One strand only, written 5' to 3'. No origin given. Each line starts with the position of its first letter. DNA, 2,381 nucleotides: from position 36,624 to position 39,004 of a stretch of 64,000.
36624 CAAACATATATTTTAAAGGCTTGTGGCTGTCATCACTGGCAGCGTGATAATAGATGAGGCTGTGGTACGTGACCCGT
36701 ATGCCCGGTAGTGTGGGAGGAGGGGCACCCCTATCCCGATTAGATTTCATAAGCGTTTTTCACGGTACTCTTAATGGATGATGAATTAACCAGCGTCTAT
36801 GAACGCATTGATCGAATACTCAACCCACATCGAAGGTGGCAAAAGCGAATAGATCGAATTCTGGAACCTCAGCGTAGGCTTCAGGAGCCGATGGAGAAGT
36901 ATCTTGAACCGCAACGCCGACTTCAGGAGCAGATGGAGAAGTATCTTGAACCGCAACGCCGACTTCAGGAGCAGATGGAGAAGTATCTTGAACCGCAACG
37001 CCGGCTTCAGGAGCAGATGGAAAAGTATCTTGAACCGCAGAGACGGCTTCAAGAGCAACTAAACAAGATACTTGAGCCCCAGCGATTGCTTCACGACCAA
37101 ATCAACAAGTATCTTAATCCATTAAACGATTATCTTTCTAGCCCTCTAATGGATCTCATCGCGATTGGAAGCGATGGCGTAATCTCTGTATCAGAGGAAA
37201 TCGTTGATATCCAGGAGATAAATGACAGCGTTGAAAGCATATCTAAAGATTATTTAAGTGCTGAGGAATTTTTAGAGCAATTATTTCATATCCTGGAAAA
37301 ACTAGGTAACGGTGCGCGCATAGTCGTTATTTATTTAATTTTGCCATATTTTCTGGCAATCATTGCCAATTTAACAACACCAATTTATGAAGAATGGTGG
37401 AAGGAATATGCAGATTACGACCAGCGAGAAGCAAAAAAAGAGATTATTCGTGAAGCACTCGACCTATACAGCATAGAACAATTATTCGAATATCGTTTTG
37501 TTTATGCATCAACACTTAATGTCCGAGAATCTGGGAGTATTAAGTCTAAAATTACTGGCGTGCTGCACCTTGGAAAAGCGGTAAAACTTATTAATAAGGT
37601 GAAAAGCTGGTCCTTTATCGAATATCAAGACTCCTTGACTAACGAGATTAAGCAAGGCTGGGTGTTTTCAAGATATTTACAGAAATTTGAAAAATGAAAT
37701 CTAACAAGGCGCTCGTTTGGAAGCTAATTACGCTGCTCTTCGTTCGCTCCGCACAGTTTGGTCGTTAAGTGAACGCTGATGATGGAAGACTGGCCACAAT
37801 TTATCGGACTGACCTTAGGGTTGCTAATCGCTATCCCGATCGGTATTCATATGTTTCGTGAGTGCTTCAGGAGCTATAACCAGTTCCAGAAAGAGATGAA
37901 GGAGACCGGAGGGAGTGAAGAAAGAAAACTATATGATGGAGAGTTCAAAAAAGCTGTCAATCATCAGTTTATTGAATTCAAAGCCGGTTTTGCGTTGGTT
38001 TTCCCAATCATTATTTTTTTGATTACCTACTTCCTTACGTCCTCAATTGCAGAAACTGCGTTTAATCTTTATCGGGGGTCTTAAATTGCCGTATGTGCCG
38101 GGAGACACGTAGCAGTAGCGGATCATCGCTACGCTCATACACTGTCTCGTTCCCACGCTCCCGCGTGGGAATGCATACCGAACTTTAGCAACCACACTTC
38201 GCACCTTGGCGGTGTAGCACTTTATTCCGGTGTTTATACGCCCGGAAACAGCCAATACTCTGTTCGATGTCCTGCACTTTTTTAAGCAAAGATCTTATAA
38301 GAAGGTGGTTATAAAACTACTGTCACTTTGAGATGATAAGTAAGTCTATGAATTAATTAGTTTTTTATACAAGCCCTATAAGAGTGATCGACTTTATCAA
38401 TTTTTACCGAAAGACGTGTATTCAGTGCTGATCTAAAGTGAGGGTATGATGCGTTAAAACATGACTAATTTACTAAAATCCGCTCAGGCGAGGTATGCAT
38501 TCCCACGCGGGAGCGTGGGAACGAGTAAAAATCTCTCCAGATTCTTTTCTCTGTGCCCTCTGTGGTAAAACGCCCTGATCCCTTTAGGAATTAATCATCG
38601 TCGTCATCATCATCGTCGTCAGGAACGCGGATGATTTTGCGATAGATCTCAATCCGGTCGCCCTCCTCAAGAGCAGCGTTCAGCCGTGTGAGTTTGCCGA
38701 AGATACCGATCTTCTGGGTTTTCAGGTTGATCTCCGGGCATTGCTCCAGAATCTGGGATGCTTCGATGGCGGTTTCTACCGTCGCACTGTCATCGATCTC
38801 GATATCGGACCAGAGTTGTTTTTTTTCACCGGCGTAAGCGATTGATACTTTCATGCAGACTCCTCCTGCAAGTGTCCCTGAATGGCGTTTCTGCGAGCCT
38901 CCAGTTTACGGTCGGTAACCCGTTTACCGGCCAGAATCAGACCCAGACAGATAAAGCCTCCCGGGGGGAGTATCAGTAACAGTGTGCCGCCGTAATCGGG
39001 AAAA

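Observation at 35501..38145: Integrase-less integron cassette array (CALIN) lodged inside a nitrogen-fixation region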

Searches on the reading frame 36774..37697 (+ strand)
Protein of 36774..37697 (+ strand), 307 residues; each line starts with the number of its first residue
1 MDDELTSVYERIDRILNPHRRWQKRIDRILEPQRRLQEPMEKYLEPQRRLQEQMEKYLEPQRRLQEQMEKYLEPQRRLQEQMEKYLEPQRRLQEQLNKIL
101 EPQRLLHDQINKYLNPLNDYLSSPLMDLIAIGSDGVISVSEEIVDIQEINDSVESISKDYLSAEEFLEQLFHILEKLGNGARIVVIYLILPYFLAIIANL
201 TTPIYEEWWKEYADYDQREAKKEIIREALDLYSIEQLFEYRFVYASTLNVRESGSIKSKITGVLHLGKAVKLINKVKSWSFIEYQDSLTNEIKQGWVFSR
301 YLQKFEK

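Call 5: search_protein_families(library=pfam, proteins=[window:36774-37697:+], max_evalue=0.01)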
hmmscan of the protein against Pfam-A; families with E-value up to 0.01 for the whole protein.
window:36774-37697:+ (307 aa): 5 families
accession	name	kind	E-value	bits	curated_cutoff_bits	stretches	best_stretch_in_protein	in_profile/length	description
PF08239.17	SH3_3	-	6.4e-08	33.1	27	1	246-303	1-54/54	Bacterial SH3 domain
PF02601.20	Exonuc_VII_L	-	0.00084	19.4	35.9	1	17-114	151-252/315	Exonuclease VII, large subunit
PF04136.21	COG3_N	-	0.0056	17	27.9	0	51-106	3-58/147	Conserved oligomeric Golgi complex subunit 3, N-terminal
PF06456.18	Arfaptin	-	0.0082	16.2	32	0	4-86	41-125/229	Arfaptin-like domain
PF25762.1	HAUS1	-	0.01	16.1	40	0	3-110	100-207/236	HAUS augmin-like complex subunit 1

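Call 26: search_protein_families(library=ncbifam, proteins=[window:36774-37697:+], max_evalue=0.01)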
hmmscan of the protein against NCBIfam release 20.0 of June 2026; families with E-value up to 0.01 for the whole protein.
window:36774-37697:+ (307 aa): 3 families
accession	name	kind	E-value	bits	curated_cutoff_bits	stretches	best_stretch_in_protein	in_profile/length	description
TIGR04211.1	SH3_and_anchor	equivalog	0.00023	20.8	65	1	249-304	9-60/198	TIGR04211 family SH3 domain-containing protein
TIGR02168.1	SMC_prok_B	equivalog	0.0023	15.7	567.35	1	14-111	823-920/1181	chromosome segregation protein SMC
TIGR00237.1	xseA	equivalog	0.0064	15.7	180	1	27-101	263-340/389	exodeoxyribonuclease VII large subunit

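Call 35: find_homologous_proteins(query=window:36774-37697:+)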
Query window:36774-37697:+ (307 aa): 80 proteins with E <= 0.001 among 8000 candidates.
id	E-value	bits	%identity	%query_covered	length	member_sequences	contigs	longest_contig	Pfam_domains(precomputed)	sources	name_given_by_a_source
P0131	7.0e-184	628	76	100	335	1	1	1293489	PF08239.18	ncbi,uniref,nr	ncbi:SH3 domain-containing protein [Corallincola spongiicola]|uniref:SH3b domain-containing protein 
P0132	1.9e-180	617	76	100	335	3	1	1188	PF02601.21,PF08239.18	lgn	-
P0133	1.1e-166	571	100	87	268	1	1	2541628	PF08239.18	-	-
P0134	4.6e-162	556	69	100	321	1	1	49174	PF08239.18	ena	-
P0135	9.5e-158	542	66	99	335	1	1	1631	PF08239.18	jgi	-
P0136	1.4e-155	535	72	100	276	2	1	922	PF08239.18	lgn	-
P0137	5.7e-155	533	66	99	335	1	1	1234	PF08239.18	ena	-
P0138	7.6e-146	503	62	100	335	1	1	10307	PF08239.18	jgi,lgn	jgi:hypothetical protein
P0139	3.6e-141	488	60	100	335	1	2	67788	PF08239.18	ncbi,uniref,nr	ncbi:SH3 domain-containing protein [Vibrio navarrensis]|uniref:SH3 domain-containing protein n=1 Tax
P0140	1.2e-139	483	61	100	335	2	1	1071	-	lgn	-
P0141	4.6e-139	481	78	83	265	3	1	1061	PF08239.18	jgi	-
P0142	1.0e-138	480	58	100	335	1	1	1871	PF08239.18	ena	-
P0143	1.8e-138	479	58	100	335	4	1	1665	PF08239.18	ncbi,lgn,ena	-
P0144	4.1e-138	478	60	99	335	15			PF08239.18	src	-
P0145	2.9e-136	472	70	100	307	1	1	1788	PF08239.18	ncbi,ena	-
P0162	9.8e-85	302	53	92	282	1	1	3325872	PF08239.18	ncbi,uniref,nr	ncbi:SH3 domain-containing protein [Vibrio europaeus]|uniref:SH3 domain-containing protein n=1 Tax=V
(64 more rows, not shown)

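Call 42: find_encoding_contigs(protein=P0131, flank=6000, max_places=2)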
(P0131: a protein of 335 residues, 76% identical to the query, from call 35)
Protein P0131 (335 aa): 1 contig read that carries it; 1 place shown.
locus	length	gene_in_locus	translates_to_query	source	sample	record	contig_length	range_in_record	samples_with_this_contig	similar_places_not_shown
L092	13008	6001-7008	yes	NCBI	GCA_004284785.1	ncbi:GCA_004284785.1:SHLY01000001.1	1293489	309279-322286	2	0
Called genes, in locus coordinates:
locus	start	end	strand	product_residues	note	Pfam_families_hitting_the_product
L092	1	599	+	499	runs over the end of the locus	PF00171:Aldedh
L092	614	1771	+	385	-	PF02771:Acyl-CoA_dh_N, PF02770:Acyl-CoA_dh_M, PF00441:Acyl-CoA_dh_1, PF22924:ACOX_C_alpha1 (weak), PF08028:Acyl-CoA_dh_2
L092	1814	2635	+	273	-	PF00378:ECH_1, PF16113:ECH_2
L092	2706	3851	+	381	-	PF00378:ECH_1, PF16113:ECH_2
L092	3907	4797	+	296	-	PF03446:NAD_binding_2, PF03807:F420_oxidored (weak), PF14833:NAD_binding_11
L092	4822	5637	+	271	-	PF00106:adh_short, PF08659:KR, PF13561:adh_short_C2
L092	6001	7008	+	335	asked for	PF08239:SH3_3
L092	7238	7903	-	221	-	-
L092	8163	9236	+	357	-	PF21168:FkbO_Hyg5-like_N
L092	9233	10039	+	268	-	-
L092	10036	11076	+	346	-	PF00733:Asn_synthase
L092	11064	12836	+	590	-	PF13522:GATase_6, PF13537:GATase_7, PF00733:Asn_synthase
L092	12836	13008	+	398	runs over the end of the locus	PF00201:UDPGT, PF06722:EryCIII-like_C, PF04101:Glyco_tran_28_C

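Call 43: find_encoding_contigs(protein=P0139, flank=6000, max_places=2)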
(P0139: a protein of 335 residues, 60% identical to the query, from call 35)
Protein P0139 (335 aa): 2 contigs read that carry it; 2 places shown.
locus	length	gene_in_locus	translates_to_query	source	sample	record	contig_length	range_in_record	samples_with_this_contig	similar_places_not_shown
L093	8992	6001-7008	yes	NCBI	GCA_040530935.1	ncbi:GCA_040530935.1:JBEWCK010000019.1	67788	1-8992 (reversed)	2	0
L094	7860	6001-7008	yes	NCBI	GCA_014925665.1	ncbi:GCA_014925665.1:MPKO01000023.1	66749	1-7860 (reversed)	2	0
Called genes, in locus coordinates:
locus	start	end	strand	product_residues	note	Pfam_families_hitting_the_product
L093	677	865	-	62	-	-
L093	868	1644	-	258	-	-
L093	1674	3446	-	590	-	PF03432:Relaxase, PF22863:TraI_middle, PF18821:LPD7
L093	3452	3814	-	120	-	PF21983:NikA-like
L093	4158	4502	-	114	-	PF17273:DUF5338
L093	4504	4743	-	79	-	-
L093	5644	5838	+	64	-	PF13619:KTSC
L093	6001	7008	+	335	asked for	PF08239:SH3_3 (weak)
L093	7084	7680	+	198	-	-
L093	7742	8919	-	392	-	PF01527:HTH_Tnp_1, PF13518:HTH_28 (faint), PF13384:HTH_23 (faint), PF13276:HTH_21, PF00665:rve, PF13683:rve_3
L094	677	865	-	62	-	-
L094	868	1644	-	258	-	-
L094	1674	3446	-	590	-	PF03432:Relaxase, PF22863:TraI_middle, PF18821:LPD7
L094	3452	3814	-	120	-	PF21983:NikA-like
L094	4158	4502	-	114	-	PF17273:DUF5338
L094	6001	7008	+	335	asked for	PF08239:SH3_3 (weak)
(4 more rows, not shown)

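Call 44: find_encoding_contigs(protein=P0162, flank=6000, max_places=2)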
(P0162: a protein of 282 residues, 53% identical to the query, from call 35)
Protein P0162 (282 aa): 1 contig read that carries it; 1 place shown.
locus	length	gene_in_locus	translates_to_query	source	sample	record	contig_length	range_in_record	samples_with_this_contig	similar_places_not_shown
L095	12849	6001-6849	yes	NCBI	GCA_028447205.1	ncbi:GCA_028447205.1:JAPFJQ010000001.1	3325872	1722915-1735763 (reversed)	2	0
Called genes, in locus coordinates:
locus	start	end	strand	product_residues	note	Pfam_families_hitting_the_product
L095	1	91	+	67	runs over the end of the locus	-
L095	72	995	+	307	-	-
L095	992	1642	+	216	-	-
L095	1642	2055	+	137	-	-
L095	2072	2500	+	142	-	PF13539:Peptidase_M15_4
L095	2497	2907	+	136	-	-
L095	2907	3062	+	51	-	-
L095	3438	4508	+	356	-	PF16289:PIN_12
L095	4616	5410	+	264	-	-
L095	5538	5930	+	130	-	-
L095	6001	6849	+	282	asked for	PF08239:SH3_3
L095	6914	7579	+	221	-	-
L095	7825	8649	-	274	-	-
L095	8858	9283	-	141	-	PF12375:DUF3653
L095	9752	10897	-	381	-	-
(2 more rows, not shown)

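Call 89: search_protein_families(library=padloc, proteins=[window:36774-37697:+], max_evalue=0.01)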
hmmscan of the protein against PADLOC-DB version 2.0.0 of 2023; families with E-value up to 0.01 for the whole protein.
window:36774-37697:+ (307 aa): 6 families
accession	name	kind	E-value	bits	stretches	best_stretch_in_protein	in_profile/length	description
PDLC00580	JetC3|JetC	-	0.00053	16.3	1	21-113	221-310/1068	DUF3584 domain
PDLC03841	LeoBC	-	0.0015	15.8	1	8-228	309-521/601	-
PDLC01193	Cas11b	-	0.0016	16.4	0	78-206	25-134/164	CAS-I-B; effector_SS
PDLC00637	ZorA2|ZorA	-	0.0016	15.3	1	34-160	206-332/420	MotA/ExbB/TolQ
PDLC00601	ZorA1|ZorA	-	0.0016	15.1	1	33-116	429-507/699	MotA/ExbB/TolQ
PDLC00553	JetC2|JetC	-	0.0025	13.8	1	3-107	847-951/1361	DUF3584 domain; MukB-like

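Call 90: search_protein_families(library=phrogs, proteins=[window:36774-37697:+], max_evalue=0.01)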
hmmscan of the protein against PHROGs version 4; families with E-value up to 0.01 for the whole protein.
window:36774-37697:+ (307 aa): 2 families
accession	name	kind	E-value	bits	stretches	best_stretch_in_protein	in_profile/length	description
phrog_23259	-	unknown function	5.2e-08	33.8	1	187-305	143-255/256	-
phrog_1886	-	unknown function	0.0099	16.8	0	10-56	82-128/135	-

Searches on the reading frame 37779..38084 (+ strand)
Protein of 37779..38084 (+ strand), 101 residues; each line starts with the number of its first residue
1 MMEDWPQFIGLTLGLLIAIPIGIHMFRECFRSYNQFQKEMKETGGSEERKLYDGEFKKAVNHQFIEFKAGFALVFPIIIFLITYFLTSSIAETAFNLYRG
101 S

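Call 5: search_protein_families(library=pfam, proteins=[window:37779-38084:+], max_evalue=0.01)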
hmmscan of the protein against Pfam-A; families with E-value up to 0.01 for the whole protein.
window:37779-38084:+ (101 aa): 0 families

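Call 26: search_protein_families(library=ncbifam, proteins=[window:37779-38084:+], max_evalue=0.01)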
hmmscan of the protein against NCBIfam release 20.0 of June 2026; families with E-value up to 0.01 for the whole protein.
window:37779-38084:+ (101 aa): 0 families

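Call 34: find_homologous_proteins(query=window:37779-38084:+)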
Query window:37779-38084:+ (101 aa): 10 proteins with E <= 0.001 among 10 candidates.
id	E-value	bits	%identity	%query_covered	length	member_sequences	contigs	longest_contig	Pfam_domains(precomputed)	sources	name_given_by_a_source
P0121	2.4e-61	222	100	100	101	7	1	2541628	-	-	-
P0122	6.0e-50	186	82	100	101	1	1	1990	-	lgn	-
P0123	1.4e-46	175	78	98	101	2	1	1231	-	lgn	-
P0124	4.6e-42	160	72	99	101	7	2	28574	-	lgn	-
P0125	3.7e-41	157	73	96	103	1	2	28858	-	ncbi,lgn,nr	ncbi:MAG: hypothetical protein OIF55_09575 [Amphritea sp.]|nr:hypothetical protein [Amphritea sp.]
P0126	1.1e-39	153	70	100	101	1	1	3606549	-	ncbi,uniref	ncbi:hypothetical protein ACMXYO_05790 [Neptuniibacter sp. QD37_6]|uniref:hypothetical protein n=1 T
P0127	1.7e-38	149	68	99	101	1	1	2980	-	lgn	-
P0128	3.7e-37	145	74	91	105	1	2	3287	-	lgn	-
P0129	2.1e-31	126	75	68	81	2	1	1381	-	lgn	-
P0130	1.7e-29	120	94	61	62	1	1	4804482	-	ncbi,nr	ncbi:hypothetical protein [Amphritea atlantica]|nr:hypothetical protein [Amphritea atlantica]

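Call 36: find_encoding_contigs(protein=P0130, flank=8000, max_places=3)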
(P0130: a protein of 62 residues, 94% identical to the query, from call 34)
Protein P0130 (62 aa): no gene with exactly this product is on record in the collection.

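Call 37: find_encoding_contigs(protein=P0125, flank=8000, max_places=3)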
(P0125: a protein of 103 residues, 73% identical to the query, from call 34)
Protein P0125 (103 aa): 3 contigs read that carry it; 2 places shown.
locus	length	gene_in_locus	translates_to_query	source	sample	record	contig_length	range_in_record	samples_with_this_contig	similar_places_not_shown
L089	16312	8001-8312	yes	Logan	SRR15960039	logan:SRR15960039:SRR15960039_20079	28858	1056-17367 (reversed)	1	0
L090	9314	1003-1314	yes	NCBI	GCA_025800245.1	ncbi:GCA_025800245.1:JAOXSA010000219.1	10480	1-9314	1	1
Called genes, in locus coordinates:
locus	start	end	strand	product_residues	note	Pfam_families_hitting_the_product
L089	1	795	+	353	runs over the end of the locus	PF04958:AstA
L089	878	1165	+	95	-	-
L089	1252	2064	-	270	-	PF07063:HGLS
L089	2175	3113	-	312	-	PF00126:HTH_1, PF03466:LysR_substrate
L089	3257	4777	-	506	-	PF01235:Na_Ala_symp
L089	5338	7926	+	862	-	PF01624:MutS_I, PF05188:MutS_II, PF05192:MutS_III, PF05190:MutS_IV, PF00488:MutS_V, PF27441:MutS_C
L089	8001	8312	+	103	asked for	-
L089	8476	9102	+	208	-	-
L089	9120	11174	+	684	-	-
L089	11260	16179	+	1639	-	PF12458:DUF3686, PF07728:AAA_5 (faint), PF25472:DUF7902, PF00004:AAA (weak)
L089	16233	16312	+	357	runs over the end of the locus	PF05816:TelA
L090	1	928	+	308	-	PF00488:MutS_V, PF27441:MutS_C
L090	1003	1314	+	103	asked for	-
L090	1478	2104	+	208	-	-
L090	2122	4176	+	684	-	-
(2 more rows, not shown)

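Call 38: find_encoding_contigs(protein=P0126, flank=8000, max_places=2)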
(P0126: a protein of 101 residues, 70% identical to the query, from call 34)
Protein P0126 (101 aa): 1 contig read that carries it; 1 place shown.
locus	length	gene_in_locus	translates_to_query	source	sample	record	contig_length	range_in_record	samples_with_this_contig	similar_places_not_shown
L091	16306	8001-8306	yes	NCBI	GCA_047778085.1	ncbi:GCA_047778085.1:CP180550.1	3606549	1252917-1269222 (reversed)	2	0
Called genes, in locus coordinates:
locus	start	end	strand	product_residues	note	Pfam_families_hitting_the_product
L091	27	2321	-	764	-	PF00909:Ammonium_transp, PF00015:MCPsignal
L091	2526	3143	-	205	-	PF14512:TM1586_NiRdase (faint), PF00881:Nitroreductase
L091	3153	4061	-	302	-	PF00892:EamA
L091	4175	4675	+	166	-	PF22381:Staph_reg_Sar_Rot (weak), PF12802:MarR_2, PF01047:MarR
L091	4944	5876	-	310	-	PF00582:Usp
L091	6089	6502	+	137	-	PF11127:YgaP-like_TM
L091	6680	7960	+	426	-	PF00990:GGDEF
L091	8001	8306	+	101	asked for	-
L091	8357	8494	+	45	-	-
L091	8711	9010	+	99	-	-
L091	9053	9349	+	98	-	PF03992:ABM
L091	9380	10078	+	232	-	-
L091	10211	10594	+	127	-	-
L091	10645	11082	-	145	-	-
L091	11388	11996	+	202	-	-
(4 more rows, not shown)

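Call 89: search_protein_families(library=padloc, proteins=[window:37779-38084:+], max_evalue=0.01)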
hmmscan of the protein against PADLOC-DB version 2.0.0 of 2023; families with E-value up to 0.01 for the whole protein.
window:37779-38084:+ (101 aa): 0 families

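Call 90: search_protein_families(library=phrogs, proteins=[window:37779-38084:+], max_evalue=0.01)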
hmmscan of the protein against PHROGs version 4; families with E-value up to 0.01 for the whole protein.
window:37779-38084:+ (101 aa): 0 families

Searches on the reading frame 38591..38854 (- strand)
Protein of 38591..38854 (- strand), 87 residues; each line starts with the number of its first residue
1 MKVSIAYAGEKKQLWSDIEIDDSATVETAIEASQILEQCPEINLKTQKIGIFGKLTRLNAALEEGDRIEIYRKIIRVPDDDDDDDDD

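Call 5: search_protein_families(library=pfam, proteins=[window:38591-38854:-], max_evalue=0.01)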
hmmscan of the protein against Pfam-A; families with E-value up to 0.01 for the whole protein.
window:38591-38854:- (87 aa): 1 family
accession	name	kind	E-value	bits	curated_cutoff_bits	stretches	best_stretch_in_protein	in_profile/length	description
PF03658.20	Ub-RnfH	-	1.9e-28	99.1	23.7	1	1-80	1-80/83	RnfH family Ubiquitin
